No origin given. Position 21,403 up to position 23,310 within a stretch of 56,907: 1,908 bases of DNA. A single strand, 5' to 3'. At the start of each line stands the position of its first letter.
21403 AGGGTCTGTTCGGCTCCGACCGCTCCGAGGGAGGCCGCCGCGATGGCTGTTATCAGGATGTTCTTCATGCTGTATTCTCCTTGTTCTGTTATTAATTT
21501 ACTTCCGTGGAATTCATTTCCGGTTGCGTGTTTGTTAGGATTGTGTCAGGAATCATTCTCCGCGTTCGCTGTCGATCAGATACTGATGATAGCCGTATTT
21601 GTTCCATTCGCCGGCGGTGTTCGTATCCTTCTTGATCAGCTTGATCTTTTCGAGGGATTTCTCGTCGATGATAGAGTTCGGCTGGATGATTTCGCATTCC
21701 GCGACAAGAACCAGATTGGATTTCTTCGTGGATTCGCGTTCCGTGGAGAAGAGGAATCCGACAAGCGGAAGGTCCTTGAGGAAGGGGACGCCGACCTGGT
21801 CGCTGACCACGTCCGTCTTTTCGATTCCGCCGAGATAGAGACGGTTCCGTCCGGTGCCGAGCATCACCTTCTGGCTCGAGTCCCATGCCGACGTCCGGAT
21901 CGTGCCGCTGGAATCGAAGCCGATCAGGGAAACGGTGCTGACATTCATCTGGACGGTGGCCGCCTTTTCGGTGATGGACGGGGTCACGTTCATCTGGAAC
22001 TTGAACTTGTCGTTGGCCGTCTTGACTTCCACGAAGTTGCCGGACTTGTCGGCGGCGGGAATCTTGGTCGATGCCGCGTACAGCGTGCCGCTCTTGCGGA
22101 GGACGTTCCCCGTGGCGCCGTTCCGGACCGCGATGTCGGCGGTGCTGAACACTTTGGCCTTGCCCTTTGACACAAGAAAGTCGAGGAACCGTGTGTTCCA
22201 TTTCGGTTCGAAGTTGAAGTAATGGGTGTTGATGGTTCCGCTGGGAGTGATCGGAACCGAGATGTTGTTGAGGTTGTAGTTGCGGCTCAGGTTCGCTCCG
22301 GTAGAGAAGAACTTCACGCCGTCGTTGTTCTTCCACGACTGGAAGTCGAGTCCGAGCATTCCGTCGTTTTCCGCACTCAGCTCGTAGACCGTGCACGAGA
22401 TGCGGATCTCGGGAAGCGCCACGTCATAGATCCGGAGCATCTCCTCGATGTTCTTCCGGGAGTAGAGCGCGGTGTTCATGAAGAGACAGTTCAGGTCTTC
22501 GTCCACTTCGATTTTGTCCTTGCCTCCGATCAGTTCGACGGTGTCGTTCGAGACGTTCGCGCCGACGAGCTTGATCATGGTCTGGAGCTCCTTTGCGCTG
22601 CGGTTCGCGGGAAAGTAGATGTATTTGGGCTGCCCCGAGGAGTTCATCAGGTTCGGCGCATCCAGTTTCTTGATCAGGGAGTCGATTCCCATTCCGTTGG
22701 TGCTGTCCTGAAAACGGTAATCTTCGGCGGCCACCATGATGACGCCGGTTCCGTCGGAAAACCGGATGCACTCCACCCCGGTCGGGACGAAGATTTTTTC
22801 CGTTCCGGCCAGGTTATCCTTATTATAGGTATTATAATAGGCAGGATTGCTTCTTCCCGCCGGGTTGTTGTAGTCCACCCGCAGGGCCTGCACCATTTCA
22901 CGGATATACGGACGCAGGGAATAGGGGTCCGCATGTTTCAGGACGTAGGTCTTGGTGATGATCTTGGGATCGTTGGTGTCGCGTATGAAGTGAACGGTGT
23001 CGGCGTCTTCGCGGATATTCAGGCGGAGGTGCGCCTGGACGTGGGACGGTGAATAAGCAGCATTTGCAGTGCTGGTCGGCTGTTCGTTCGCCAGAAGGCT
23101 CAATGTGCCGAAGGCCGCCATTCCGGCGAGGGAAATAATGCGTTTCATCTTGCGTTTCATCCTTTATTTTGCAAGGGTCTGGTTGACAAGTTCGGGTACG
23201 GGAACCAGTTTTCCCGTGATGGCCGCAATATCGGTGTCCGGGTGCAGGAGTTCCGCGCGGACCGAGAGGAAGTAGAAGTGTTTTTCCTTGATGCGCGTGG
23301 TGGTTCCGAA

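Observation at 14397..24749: A 10-kb phosphate super-operon that begins with two tandem secretin-family genes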

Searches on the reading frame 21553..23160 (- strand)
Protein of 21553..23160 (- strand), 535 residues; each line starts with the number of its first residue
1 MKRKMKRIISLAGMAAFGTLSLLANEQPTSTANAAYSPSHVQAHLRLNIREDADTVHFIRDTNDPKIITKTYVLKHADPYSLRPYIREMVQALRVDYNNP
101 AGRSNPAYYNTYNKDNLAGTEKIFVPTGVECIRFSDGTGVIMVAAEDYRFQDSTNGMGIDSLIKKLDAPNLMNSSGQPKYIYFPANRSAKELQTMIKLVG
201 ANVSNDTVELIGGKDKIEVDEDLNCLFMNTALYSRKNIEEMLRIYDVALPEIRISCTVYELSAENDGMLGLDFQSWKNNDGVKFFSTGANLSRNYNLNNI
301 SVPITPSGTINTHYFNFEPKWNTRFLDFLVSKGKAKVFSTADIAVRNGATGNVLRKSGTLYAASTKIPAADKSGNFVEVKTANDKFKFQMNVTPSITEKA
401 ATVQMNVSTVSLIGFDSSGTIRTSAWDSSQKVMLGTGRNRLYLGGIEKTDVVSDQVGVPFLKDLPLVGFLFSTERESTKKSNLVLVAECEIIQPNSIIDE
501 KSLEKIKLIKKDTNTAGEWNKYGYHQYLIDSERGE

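Call 4: search_protein_families(library=pfam, proteins=[window:21553-23160:-], max_evalue=0.01)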
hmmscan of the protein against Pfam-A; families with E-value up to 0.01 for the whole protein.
window:21553-23160:- (535 aa): 2 families
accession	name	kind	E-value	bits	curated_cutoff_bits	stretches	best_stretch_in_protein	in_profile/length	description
PF00263.26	Secretin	-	4.2e-18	66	27.5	1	329-492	2-168/169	Bacterial type II and III secretion system protein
PF03035.19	RNA_capsid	-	0.00055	20.4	27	1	344-432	88-183/238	Calicivirus putative RNA polymerase/capsid protein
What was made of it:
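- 21553..23160 (-): secB: a secretin paralogue of 535 aa that starts 3 nt after the secA stop (translational coupling). It has a signal peptide, two N-domains, a full secretin domain and a C-terminal helix. Pfam Secretin 66 bits (call 4).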

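Call 5: search_protein_families(library=ncbifam, proteins=[window:21553-23160:-], max_evalue=0.01)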
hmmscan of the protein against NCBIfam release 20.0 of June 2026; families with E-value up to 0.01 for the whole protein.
window:21553-23160:- (535 aa): 7 families
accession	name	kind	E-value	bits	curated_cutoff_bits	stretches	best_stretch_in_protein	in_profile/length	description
TIGR02517.1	type_II_gspD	equivalog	7.9e-16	57.6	351.35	1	194-493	301-591/600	type II secretion system secretin GspD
TIGR02515.1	IV_pilus_PilQ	subfamily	1.1e-13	51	284.35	1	188-485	108-420/428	type IV pilus secretin PilQ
TIGR02519.1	pilus_MshL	equivalog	4.5e-13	48.9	250.2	1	251-492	36-290/290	pilus (MSHA type) biogenesis protein MshL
TIGR02516.1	type_III_yscC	equivalog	3e-10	39.3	238.45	1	211-493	195-462/463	type III secretion system outer membrane ring subunit SctC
NF010083.0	PRK13568.1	equivalog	1.8e-06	27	554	1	199-492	136-417/419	DNA uptake porin HofQ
NF042912.1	Amuc_1098_fam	equivalog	9.9e-06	23.9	750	1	440-494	744-798/805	Amuc_1098 family type IV pilus outer membrane protein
NF011873.0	PRK15346.1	equivalog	0.00026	19.8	524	1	329-479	336-481/499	EscC/YscC/HrcC family type III secretion system outer membrane ring protein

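Call 10: find_homologous_proteins(query=window:21553-23160:-, max_evalue=0.00001)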
Query window:21553-23160:- (535 aa): 1058 proteins with E <= 0.00001 among 8000 candidates; the best 120 are listed.
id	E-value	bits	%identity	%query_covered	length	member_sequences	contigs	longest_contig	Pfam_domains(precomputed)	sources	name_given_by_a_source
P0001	0.0e+0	1154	96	99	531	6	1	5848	PF00263.27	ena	-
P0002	0.0e+0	1056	87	99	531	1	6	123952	PF00263.27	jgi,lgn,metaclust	metaclust:\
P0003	0.0e+0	1020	84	99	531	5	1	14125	PF00263.27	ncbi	-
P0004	0.0e+0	1015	84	99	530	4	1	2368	PF00263.27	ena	-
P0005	2.4e-281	952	78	99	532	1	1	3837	PF00263.27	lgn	-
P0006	2.4e-257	873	72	99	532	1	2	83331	PF00263.27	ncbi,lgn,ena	-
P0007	4.8e-253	859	70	98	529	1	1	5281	PF00263.27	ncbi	-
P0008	5.6e-252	855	69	99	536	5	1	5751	PF00263.27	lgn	-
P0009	1.8e-251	853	70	96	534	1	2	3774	PF00263.27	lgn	-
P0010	3.1e-247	839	69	99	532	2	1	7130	PF00263.27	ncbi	-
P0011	3.7e-247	839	68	99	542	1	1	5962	PF00263.27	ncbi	-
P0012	9.8e-247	838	68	100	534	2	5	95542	PF00263.27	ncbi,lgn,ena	-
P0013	1.3e-246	837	67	99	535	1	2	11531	PF00263.27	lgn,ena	-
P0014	1.5e-246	837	69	99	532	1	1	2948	PF00263.27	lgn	-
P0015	7.7e-246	835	69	95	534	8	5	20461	PF00263.27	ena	-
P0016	1.7e-245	834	68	99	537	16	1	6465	PF00263.27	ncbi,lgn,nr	ncbi:MAG: hypothetical protein PHV75_08065 [Victivallaceae bacterium]|nr:hypothetical protein [Victi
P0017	6.5e-244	829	69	95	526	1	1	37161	PF00263.27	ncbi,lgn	-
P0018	2.5e-242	823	68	95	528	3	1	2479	PF00263.27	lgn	-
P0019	2.8e-239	813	68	97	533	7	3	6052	PF00263.27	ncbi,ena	-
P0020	3.1e-239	813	68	95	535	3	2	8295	PF00263.27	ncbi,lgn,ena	-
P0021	1.8e-237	807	65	99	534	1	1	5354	PF00263.27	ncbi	-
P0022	2.7e-236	803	66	99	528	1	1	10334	PF00263.27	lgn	-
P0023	8.8e-233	792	65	99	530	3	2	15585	PF00263.27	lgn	-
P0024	2.3e-232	790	66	100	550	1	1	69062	PF00263.27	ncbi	-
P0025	2.4e-231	787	65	99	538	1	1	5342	PF00263.27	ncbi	-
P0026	5.7e-230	783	64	99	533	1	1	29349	PF00263.27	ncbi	-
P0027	2.8e-229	780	65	95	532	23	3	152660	PF00263.27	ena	-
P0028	1.7e-226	771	64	96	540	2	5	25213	PF00263.27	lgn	-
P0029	1.8e-226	771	62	99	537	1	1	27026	PF00263.27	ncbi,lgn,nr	ncbi:MAG: hypothetical protein PHS41_03885 [Victivallaceae bacterium]|nr:hypothetical protein [Victi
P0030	1.1e-225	768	63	95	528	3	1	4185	PF00263.27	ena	-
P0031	3.9e-222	757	61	100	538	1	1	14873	PF00263.27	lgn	-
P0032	2.0e-221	754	63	97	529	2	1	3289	PF00263.27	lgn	-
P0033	2.3e-221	754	62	96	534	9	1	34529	PF00263.27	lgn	-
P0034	6.9e-212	723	61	98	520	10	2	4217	PF00263.27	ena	-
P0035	1.6e-211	722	59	99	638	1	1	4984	PF00263.27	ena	-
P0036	3.4e-210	717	60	99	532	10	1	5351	PF00263.27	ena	-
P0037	1.2e-203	696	59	99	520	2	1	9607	PF00263.27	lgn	-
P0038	8.2e-201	686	68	82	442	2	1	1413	PF00263.27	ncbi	ncbi:MAG: hypothetical protein RR060_07285, partial [Victivallaceae bacterium]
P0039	4.7e-199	681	58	97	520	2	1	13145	PF00263.27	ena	-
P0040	1.3e-195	669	58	97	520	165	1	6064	PF00263.27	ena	-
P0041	6.0e-194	664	58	95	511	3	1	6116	PF00263.27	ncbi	-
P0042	1.8e-189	649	55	99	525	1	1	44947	PF00263.27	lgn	-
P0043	8.3e-181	620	69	72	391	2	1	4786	PF00263.27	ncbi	ncbi:MAG: type II secretion system protein GspD, partial [Victivallaceae bacterium]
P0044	7.4e-180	617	55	95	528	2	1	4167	PF00263.27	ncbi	-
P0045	1.3e-174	600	52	87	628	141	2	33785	PF00263.27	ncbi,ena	-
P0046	4.2e-174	598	54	95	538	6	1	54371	PF00263.27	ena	-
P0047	1.5e-171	590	51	83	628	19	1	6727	PF00263.27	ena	-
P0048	1.6e-171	590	66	73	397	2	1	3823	PF00263.27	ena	-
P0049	2.5e-160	553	57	63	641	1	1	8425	PF00263.27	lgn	-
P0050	5.2e-157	542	52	67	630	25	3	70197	PF00263.27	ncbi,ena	-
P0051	4.5e-155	535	51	67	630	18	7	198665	PF00263.27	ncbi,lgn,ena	-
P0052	2.1e-154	533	53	67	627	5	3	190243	PF00263.27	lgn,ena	-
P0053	6.2e-153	528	49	73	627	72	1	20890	PF00263.27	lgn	-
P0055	2.1e-150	520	42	100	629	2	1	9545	PF00263.27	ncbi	-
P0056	4.2e-148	512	52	64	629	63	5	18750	PF00263.27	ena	-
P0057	1.0e-147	511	51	67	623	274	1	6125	PF03958.23,PF00263.27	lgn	-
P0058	2.9e-146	506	54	65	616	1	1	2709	PF00263.27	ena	-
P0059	7.9e-145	502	48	93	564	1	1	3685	PF00263.27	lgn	-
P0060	9.3e-143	495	49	93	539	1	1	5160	PF00263.27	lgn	-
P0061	3.4e-142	493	46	97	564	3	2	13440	PF00263.27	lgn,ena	-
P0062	2.4e-141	490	46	93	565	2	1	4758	PF00263.27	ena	-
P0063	1.8e-140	487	46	97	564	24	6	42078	PF00263.27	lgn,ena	-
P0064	5.2e-140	486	46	93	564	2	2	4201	PF00263.27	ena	-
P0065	1.1e-139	485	45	97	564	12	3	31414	PF00263.27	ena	-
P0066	3.8e-139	483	45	93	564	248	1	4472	PF00263.27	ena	-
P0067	5.3e-139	482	45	70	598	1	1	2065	PF03958.23,PF00263.27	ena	-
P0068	1.4e-138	481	45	97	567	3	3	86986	PF00263.27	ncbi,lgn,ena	-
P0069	1.9e-138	481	45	93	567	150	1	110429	PF00263.27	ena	-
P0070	5.0e-138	479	43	76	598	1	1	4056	PF03958.23,PF00263.27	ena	-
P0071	8.9e-138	478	44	72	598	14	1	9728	PF03958.23,PF00263.27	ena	-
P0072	1.4e-137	478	43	76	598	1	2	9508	PF03958.23,PF00263.27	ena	-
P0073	1.5e-137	478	43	76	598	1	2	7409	PF00263.27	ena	-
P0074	1.5e-137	478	44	72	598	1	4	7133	PF03958.23,PF00263.27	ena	-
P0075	2.0e-137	477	45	72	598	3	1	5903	PF03958.23,PF00263.27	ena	-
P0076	3.8e-137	476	43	76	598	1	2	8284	PF03958.23,PF00263.27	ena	-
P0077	4.9e-137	476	43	76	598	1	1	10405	PF03958.23,PF00263.27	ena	-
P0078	1.3e-136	475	45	94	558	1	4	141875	PF00263.27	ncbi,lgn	-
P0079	1.8e-136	474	43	72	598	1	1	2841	PF00263.27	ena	-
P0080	2.0e-136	474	44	72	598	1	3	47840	PF03958.23,PF00263.27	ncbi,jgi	jgi:type II secretory pathway component GspD/PulD (secretin)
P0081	2.2e-136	474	44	72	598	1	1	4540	PF00263.27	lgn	-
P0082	2.7e-136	474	44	72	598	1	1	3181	PF00263.27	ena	-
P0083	3.8e-136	473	43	72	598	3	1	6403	PF03958.23,PF00263.27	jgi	-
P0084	6.1e-136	472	44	72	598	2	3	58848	PF03958.23,PF00263.27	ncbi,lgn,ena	-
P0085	1.9e-135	471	45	70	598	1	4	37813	PF00263.27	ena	-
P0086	2.2e-135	471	44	72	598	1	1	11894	PF00263.27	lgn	-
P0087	2.5e-135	470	43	73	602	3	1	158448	PF00263.27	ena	-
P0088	3.3e-135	470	44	92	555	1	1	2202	PF00263.27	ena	-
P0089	4.1e-135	470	44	73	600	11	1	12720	PF00263.27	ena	-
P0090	7.8e-135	469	45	94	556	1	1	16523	PF00263.27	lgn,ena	-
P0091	1.1e-134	468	42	81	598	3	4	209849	PF03958.23,PF00263.27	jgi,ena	jgi:type II secretory pathway component GspD/PulD (secretin)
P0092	1.5e-134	468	43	72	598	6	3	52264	PF00263.27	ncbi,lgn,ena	-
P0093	1.6e-134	468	46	67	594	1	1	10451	PF03958.23,PF00263.27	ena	-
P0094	1.8e-134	468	43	72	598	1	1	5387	PF00263.27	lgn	-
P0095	3.4e-134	467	45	68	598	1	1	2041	PF00263.27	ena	-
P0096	4.4e-134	466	45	95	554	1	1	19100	PF00263.27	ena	-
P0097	4.9e-134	466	45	95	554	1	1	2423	PF00263.27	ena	-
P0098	5.2e-134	466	45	68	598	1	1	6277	PF00263.27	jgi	-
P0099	5.8e-134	466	45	95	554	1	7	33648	PF00263.27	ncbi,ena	-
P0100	5.8e-134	466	45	68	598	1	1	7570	PF03958.23,PF00263.27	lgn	-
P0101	5.9e-134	466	45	95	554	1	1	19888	PF00263.27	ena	-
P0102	7.1e-134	466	45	95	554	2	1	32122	PF00263.27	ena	-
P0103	7.2e-134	466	45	95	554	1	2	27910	PF00263.27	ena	-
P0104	7.3e-134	465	45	95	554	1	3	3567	PF00263.27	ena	-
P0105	7.4e-134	465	44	98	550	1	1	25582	PF00263.27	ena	-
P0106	7.8e-134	465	45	95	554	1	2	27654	PF00263.27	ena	-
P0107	9.7e-134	465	45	95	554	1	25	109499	PF00263.27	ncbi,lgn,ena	-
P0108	1.0e-133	465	45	95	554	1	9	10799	PF00263.27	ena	-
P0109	1.0e-133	465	43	78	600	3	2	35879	PF03958.23,PF00263.27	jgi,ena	-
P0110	1.0e-133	465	45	95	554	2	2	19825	PF00263.27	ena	-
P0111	1.1e-133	465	45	95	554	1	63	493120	PF00263.27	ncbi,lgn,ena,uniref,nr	ncbi:hypothetical protein [uncultured Victivallis sp.]|uniref:type II secretion system protein GspD 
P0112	1.1e-133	465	45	95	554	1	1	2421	PF00263.27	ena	-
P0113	1.1e-133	465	44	73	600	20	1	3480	PF03958.23,PF00263.27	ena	-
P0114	1.2e-133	465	45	95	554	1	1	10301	PF00263.27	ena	-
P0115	1.2e-133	465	45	95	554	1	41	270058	PF00263.27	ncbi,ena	-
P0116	1.2e-133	465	45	95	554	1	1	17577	PF00263.27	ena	-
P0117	1.2e-133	465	45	95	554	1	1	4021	PF00263.27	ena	-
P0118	1.3e-133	465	45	95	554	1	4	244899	PF00263.27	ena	-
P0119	1.4e-133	465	45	95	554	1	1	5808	PF00263.27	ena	-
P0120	1.5e-133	464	45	95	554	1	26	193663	PF00263.27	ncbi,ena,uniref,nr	ncbi:type II secretion system protein GspD [Victivallis vadensis]|uniref:type II secretion system pr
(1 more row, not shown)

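Call 11: find_encoding_contigs(protein=P0002, flank=10000, max_places=2)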
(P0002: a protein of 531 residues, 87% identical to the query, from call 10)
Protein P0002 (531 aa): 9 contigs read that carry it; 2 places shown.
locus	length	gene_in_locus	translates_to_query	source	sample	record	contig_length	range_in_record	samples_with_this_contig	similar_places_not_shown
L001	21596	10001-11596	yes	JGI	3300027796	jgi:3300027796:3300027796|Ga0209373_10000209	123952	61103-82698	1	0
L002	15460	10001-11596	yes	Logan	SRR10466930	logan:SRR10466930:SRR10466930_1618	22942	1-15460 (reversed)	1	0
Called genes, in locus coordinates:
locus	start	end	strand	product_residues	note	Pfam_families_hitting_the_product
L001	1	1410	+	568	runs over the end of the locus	PF01979:Amidohydro_1, PF07969:Amidohydro_3 (faint), PF13382:Adenine_deam_C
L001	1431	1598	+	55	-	-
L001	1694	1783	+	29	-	-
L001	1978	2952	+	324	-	PF02016:Peptidase_S66, PF17676:Peptidase_S66C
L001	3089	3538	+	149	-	PF03190:Thioredox_DsbH (weak), PF00085:Thioredoxin (weak), PF13899:Thioredoxin_7, PF13098:Thioredoxin_2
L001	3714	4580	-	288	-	PF01925:TauE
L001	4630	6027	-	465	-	PF00884:Sulfatase, PF01663:Phosphodiest (faint), PF16347:SGSH_C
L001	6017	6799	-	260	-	-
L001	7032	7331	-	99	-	PF00076:RRM_1, PF13893:RRM_5 (weak), PF28442:DUF8400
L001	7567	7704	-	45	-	-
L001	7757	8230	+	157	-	-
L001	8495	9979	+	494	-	PF00263:Secretin (weak)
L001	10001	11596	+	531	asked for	PF00263:Secretin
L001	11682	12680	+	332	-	PF12849:PBP_like_2, PF01547:SBP_bac_1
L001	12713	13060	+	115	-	-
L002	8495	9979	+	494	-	PF00263:Secretin (weak)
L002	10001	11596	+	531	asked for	PF00263:Secretin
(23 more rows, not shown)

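Call 12: find_encoding_contigs(protein=P0012, flank=10000, max_places=2)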
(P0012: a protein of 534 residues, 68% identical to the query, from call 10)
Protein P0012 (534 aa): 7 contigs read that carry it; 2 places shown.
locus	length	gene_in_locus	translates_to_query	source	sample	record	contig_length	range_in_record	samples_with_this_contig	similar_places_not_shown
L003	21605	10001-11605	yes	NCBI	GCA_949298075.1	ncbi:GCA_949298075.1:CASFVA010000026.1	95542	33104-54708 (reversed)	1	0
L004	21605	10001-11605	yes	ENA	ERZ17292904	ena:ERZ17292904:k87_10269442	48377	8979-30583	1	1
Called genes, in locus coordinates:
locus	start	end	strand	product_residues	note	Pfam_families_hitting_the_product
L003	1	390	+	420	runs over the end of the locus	PF01408:GFO_IDH_MocA, PF02894:GFO_IDH_MocA_C, PF22725:GFO_IDH_MocA_C3 (weak)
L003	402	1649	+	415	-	PF01520:Amidase_3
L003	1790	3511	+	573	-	PF00890:FAD_binding_2, PF01134:GIDA (faint), PF01266:DAO, PF01946:Thi4 (weak), PF07992:Pyr_redox_2 (faint), PF12831:FAD_oxidored, PF13450:NAD_binding_8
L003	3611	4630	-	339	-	PF00092:VWA, PF13519:VWA_2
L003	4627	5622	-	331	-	-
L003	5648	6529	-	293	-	PF01882:DUF58, PF13519:VWA_2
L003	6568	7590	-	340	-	PF20030:bpMoxR, PF00493:MCM (faint), PF07726:AAA_3, PF07728:AAA_5, PF17863:AAA_lid_2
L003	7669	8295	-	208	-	PF14512:TM1586_NiRdase (faint), PF00881:Nitroreductase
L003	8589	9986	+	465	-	PF00263:Secretin (weak)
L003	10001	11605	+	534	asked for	PF00263:Secretin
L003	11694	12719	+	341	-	PF01547:SBP_bac_1, PF12849:PBP_like_2, PF12727:PBP_like (weak)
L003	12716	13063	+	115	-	-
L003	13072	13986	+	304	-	PF00528:BPD_transp_1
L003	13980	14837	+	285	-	PF00528:BPD_transp_1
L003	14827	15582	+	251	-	PF20703:nSTAND1 (weak), PF00005:ABC_tran, PF02463:SMC_N (faint), PF13304:AAA_21 (faint)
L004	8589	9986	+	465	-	PF00263:Secretin (weak)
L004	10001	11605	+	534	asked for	PF00263:Secretin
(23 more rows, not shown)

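Call 14: find_encoding_contigs(protein=P0046, flank=10000, max_places=1)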
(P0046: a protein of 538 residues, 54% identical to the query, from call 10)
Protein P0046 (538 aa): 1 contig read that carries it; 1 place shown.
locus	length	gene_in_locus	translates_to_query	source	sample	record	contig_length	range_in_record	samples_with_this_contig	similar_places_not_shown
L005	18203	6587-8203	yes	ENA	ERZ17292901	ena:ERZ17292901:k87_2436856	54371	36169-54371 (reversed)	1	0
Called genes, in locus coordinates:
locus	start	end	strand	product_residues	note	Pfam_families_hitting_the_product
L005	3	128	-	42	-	?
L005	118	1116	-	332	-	PF01032:FecCD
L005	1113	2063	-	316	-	PF01497:Peripla_BP_2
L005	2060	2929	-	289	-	PF07596:SBP_bac_10 (faint)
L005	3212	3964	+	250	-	PF00657:Lipase_GDSL, PF13472:Lipase_GDSL_2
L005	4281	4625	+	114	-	-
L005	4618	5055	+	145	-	-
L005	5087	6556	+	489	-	PF00263:Secretin (faint)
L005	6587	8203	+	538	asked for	PF00263:Secretin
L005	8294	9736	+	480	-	PF13185:GAF_2 (weak), PF01590:GAF, PF07228:SpoIIE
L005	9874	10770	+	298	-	PF01012:ETF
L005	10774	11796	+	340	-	PF01012:ETF, PF00766:ETF_alpha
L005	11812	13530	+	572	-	PF02771:Acyl-CoA_dh_N, PF02770:Acyl-CoA_dh_M, PF00441:Acyl-CoA_dh_1, PF22924:ACOX_C_alpha1 (weak), PF08028:Acyl-CoA_dh_2, PF12186:AcylCoA_dehyd_C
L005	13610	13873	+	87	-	PF01192:RNA_pol_Rpb6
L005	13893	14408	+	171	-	PF00731:AIRC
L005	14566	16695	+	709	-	PF00933:Glyco_hydro_3, PF01915:Glyco_hydro_3_C, PF14310:Fn3-like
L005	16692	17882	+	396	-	PF01408:GFO_IDH_MocA, PF22725:GFO_IDH_MocA_C3 (weak)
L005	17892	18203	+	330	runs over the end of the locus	PF00248:Aldo_ket_red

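Call 15: find_encoding_contigs(protein=P0051, flank=10000, max_places=1)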
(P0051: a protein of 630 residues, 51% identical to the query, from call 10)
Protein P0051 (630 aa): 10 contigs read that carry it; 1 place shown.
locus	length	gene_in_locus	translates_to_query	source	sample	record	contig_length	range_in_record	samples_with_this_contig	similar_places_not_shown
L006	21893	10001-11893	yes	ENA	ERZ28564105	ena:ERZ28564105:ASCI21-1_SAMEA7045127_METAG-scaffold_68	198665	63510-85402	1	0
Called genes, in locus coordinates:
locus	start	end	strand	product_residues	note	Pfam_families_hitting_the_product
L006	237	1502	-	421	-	PF12704:MacB_PCD, PF02687:FtsX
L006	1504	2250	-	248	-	PF00005:ABC_tran, PF13304:AAA_21 (faint)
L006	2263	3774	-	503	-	PF25990:Beta-barrel_YknX (weak), PF25989:YknX_C (weak)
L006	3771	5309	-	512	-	PF00263:Secretin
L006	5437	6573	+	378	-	PF00392:GntR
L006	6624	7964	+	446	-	PF00275:EPSP_synthase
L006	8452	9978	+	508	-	PF00263:Secretin (weak)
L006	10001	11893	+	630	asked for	PF00263:Secretin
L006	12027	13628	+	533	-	-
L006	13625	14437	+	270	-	PF00535:Glycos_transf_2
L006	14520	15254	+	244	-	PF13641:Glyco_tranf_2_3 (weak), PF00535:Glycos_transf_2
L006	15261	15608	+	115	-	PF10066:DUF2304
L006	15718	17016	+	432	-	PF01943:Polysacc_synt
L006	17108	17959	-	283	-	PF00535:Glycos_transf_2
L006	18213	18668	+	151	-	PF08660:Alg14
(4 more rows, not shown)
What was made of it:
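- A related genome has a secretin in a MacAB-type ABC pump operon, so secretins pair with ABC transporters in this lineage (call 15).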

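Call 16: find_encoding_contigs(protein=P0111, flank=10000, max_places=1)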
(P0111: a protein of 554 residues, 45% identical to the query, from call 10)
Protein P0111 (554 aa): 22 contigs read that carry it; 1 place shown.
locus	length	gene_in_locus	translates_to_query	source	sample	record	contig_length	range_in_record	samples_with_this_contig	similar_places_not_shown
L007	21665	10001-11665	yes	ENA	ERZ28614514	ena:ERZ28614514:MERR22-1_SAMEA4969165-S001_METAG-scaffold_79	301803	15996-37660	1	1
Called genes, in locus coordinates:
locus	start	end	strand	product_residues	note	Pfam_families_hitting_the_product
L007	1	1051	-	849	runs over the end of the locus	PF00263:Secretin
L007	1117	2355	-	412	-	-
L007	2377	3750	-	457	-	PF28028:Amuc_1100 (weak)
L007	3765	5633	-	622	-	PF11104:PilM_2, PF14450:FtsA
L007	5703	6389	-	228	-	PF28178:Amuc_1102 (faint)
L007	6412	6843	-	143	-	PF03840:SecG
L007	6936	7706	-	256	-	PF00121:TIM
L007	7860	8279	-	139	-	-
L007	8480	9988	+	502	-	PF00263:Secretin (weak)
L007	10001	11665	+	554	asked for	PF00263:Secretin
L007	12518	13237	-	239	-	PF01027:Bax1-I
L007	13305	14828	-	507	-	PF01541:GIY-YIG, PF27096:UvrC_M, PF02151:UVR (weak), PF08459:UvrC_RNaseH_dom, PF12826:HHH_2 (weak), PF14520:HHH_5, PF00633:HHH (faint)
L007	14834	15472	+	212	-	-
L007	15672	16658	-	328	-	PF08240:ADH_N, PF00107:ADH_zinc_N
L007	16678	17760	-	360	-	PF01408:GFO_IDH_MocA, PF02894:GFO_IDH_MocA_C, PF22725:GFO_IDH_MocA_C3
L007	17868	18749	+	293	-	PF02311:AraC_binding, PF12833:HTH_18, PF00165:HTH_AraC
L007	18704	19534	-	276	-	-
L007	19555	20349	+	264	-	-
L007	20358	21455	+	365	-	PF00392:GntR, PF00532:Peripla_BP_1, PF13377:Peripla_BP_3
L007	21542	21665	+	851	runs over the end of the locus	PF16317:Glyco_hydro_99, PF03659:Glyco_hydro_71 (weak)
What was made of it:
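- On T4P secretin PilQ (TIGR02515) / Amuc_1098 family: In the V. vadensis-like L007 a separate 849-aa secretin sits with PilM/Amuc_1100-1102 genes (call 16).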
